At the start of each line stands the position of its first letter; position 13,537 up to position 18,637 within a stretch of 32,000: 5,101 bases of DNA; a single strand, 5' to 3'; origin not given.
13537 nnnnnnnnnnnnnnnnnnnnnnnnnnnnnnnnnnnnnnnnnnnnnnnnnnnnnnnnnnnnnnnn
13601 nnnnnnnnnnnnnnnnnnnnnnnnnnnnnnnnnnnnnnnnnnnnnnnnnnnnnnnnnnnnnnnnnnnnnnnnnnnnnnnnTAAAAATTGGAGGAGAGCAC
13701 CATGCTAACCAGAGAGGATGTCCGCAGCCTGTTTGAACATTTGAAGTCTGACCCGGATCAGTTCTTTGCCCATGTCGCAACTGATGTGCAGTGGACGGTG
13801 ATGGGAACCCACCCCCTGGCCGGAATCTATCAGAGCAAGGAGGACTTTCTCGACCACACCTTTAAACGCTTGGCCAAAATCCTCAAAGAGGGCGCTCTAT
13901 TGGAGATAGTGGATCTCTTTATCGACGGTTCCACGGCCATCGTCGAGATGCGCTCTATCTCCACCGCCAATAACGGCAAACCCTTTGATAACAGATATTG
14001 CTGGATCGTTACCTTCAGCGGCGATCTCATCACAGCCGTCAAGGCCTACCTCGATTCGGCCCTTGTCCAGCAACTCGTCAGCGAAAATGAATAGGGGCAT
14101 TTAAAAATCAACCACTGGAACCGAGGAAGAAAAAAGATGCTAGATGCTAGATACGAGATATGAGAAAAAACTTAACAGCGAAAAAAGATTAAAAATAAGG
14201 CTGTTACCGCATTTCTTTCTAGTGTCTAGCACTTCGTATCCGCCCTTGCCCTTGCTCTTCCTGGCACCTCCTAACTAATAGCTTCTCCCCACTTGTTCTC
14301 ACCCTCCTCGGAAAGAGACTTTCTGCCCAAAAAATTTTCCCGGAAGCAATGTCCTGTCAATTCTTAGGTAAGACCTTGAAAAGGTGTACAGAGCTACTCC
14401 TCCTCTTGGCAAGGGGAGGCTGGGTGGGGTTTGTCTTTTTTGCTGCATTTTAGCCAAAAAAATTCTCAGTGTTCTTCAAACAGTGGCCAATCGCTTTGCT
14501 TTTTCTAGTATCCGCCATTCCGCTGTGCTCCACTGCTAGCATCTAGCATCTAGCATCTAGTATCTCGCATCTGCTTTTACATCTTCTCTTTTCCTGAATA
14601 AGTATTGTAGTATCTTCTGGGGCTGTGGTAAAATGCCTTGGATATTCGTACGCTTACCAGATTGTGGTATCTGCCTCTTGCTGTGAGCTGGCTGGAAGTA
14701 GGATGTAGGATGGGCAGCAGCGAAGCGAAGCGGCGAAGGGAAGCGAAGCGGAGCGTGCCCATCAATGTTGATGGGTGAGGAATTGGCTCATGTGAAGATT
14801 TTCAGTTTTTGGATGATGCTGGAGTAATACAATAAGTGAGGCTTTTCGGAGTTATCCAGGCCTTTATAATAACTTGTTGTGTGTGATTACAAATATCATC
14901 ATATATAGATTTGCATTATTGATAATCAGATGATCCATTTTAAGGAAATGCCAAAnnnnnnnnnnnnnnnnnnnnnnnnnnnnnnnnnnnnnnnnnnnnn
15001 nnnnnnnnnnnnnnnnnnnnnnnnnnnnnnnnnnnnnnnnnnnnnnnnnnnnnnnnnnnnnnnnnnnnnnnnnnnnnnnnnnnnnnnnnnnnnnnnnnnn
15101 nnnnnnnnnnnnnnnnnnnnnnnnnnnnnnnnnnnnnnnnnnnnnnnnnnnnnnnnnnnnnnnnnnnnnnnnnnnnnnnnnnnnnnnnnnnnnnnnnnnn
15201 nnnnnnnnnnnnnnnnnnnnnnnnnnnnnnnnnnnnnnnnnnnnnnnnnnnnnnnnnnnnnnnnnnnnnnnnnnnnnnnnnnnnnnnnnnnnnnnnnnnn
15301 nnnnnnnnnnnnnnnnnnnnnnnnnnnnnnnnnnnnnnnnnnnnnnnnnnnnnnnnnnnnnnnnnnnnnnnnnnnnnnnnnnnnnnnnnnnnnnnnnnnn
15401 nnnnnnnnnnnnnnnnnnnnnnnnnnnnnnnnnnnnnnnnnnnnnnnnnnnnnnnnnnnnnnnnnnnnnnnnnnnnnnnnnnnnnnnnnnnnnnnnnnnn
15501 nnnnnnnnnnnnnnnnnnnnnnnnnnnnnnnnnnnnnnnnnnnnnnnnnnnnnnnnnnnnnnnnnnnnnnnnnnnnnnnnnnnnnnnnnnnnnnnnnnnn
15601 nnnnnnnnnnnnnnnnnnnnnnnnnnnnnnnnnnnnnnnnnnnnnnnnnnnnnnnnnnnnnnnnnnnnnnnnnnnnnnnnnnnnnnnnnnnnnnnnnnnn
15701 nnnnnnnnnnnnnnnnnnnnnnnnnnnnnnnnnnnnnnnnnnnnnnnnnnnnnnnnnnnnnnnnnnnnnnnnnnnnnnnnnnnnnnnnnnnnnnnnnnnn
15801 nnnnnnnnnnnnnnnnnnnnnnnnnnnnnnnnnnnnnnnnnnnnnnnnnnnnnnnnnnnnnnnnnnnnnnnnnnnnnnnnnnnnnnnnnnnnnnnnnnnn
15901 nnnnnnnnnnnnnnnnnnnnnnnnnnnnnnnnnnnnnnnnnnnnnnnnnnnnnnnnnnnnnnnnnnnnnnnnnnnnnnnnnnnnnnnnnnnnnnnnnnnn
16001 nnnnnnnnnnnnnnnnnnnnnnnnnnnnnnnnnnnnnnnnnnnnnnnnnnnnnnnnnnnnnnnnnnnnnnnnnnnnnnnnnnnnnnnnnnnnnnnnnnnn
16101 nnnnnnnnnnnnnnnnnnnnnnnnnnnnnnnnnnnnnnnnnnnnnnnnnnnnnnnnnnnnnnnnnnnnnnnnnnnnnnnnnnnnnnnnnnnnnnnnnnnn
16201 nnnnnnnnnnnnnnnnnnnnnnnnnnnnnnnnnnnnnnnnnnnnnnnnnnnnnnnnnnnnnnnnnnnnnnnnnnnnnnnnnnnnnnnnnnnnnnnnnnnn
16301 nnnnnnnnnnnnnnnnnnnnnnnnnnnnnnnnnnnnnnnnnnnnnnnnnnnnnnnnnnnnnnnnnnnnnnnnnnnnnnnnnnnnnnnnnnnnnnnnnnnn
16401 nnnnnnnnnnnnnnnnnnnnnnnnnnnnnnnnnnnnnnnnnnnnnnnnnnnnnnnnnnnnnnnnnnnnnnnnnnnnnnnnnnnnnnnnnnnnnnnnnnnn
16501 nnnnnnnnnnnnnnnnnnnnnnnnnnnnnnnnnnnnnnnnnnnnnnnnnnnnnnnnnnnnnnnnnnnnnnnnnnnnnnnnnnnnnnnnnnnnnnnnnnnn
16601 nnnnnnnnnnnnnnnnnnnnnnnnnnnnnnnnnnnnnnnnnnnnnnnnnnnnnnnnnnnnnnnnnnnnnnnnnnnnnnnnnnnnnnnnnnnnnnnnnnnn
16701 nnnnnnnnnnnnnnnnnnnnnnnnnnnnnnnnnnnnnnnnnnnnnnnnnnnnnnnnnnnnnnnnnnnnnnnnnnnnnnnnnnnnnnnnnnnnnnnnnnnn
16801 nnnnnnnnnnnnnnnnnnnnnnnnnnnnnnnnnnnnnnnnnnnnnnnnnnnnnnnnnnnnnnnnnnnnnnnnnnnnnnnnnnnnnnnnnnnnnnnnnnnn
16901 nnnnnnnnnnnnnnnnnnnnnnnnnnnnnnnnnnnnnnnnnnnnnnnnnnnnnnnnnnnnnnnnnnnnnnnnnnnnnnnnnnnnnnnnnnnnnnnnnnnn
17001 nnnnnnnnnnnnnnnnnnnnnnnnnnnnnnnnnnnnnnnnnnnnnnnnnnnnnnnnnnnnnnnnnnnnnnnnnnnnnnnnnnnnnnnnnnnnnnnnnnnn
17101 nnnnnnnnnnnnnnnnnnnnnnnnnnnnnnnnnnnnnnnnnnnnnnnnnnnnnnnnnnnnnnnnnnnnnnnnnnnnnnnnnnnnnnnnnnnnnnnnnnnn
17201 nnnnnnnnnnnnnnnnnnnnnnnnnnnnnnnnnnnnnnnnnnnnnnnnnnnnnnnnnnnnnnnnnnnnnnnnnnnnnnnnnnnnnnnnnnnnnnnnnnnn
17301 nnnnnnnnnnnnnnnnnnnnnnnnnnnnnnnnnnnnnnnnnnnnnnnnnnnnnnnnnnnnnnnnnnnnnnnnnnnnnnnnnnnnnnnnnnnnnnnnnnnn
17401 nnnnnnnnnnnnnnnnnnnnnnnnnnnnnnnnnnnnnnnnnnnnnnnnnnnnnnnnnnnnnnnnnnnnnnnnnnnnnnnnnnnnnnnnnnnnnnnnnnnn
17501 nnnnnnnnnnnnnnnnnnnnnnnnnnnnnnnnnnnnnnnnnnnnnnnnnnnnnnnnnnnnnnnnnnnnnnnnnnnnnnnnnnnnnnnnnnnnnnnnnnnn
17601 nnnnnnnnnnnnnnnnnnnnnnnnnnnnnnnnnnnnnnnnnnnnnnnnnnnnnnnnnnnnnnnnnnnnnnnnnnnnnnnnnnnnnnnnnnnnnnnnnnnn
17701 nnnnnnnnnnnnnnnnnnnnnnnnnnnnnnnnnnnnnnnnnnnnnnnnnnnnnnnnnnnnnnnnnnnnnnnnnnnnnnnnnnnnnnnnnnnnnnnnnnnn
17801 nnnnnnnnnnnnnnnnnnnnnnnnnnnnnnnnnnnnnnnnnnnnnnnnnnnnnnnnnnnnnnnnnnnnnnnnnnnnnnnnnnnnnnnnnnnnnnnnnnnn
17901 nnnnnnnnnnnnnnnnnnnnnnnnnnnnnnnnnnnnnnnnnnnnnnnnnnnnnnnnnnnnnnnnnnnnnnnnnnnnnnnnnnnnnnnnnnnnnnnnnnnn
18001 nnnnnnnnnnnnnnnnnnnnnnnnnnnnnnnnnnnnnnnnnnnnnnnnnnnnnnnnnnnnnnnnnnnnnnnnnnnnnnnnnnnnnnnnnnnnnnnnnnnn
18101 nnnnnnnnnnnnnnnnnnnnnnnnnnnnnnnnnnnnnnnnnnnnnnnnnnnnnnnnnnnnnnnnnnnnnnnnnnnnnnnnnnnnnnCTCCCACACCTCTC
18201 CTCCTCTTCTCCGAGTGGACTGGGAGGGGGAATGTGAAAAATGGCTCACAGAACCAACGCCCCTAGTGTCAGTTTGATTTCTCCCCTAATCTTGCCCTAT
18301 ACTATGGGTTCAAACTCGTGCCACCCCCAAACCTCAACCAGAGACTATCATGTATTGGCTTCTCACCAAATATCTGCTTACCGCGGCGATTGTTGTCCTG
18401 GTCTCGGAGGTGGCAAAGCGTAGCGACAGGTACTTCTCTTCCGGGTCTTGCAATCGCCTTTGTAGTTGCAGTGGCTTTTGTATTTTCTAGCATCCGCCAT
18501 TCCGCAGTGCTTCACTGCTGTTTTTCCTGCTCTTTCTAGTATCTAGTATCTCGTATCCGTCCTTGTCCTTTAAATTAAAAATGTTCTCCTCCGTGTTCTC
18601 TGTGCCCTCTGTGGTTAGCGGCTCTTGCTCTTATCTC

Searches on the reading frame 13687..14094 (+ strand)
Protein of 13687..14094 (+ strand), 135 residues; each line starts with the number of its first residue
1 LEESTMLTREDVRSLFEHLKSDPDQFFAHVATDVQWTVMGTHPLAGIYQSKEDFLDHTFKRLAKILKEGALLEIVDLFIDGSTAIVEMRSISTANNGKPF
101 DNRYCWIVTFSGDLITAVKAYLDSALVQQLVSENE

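Call 11: search_protein_families(library=pfam, proteins=[window:13687-14094:+], max_evalue=0.001)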
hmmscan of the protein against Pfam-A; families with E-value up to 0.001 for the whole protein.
window:13687-14094:+ (135 aa): 1 family
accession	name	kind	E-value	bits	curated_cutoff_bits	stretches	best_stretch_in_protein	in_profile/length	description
PF12680.13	SnoaL_2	-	6.4e-08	33.6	27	1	21-117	11-101/102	SnoaL-like domain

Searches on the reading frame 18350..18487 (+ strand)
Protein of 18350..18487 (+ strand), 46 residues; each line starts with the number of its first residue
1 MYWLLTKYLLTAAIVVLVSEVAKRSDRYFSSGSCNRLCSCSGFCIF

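Call 99: search_protein_families(library=pfam, proteins=[window:18350-18487:+], max_evalue=10)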
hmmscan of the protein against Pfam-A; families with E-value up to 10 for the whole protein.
seq(46 aa): 1 family
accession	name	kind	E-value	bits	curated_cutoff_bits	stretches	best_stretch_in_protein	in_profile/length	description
PF15038.11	Jiraiya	-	0.042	13.9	27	1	10-45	76-111/169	Jiraiya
